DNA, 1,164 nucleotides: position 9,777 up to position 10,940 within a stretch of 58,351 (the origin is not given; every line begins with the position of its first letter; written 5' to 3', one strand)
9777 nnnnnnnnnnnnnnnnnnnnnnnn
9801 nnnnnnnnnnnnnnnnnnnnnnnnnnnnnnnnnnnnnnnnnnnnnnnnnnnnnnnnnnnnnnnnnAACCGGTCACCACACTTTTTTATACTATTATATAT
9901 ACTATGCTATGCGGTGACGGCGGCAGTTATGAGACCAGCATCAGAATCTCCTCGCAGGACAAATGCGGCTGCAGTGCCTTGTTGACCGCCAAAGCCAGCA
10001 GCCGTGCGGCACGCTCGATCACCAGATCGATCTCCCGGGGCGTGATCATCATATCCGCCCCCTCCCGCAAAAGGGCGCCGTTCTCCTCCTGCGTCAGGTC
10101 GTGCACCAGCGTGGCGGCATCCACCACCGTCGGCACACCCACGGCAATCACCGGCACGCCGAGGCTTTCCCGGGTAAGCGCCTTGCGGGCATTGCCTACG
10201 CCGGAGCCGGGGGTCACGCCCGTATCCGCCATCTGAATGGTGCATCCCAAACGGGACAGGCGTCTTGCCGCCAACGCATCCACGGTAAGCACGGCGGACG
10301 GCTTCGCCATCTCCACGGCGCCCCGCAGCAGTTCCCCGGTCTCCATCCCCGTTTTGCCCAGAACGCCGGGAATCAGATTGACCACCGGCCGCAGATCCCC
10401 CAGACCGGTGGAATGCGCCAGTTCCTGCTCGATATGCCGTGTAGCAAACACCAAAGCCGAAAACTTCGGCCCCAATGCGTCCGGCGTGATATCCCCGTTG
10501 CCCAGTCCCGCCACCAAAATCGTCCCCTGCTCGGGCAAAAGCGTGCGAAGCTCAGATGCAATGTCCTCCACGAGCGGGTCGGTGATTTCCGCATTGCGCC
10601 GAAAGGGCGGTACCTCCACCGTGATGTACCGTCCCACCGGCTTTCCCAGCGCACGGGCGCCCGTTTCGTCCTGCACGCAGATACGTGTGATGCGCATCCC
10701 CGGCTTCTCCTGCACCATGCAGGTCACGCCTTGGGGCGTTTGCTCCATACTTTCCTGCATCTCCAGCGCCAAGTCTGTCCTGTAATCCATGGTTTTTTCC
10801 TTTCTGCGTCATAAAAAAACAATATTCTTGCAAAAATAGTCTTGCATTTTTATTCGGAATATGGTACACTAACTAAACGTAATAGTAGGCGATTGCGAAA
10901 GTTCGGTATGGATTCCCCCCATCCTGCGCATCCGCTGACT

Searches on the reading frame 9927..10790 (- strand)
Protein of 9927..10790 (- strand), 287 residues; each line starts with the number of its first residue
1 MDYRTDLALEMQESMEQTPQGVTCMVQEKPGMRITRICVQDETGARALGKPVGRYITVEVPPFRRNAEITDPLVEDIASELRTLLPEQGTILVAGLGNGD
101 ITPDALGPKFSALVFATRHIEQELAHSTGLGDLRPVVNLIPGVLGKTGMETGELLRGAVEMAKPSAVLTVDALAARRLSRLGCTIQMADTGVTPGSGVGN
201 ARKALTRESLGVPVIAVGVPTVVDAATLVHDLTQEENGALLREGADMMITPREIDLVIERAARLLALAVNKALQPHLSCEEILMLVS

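Call 3: search_protein_families(library=pfam, proteins=[window:9927-10790:-], max_evalue=1)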
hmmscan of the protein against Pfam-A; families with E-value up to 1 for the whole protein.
window:9927-10790:- (287 aa): 3 families
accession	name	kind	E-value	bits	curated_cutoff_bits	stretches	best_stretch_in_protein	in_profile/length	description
PF03418.19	Peptidase_A25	-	2.5e-66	224.4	27.8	2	11-231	11-237/353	Germination protease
PF03484.21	B5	-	0.1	13.2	28.6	0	53-78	37-62/67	tRNA synthetase B5 domain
PF10431.15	ClpB_D2-small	-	0.19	12.2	21.9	0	10-56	15-60/81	C-terminal, D2-small domain, of ClpB protein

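Call 4: search_protein_families(library=ncbifam, proteins=[window:9927-10790:-], max_evalue=1)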
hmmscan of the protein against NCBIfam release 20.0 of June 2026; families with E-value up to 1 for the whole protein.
window:9927-10790:- (287 aa): 1 family
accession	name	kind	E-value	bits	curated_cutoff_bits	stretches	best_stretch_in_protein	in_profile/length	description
TIGR01441.2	GPR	equivalog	1.2e-88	297.1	120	2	4-234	1-237/306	GPR endopeptidase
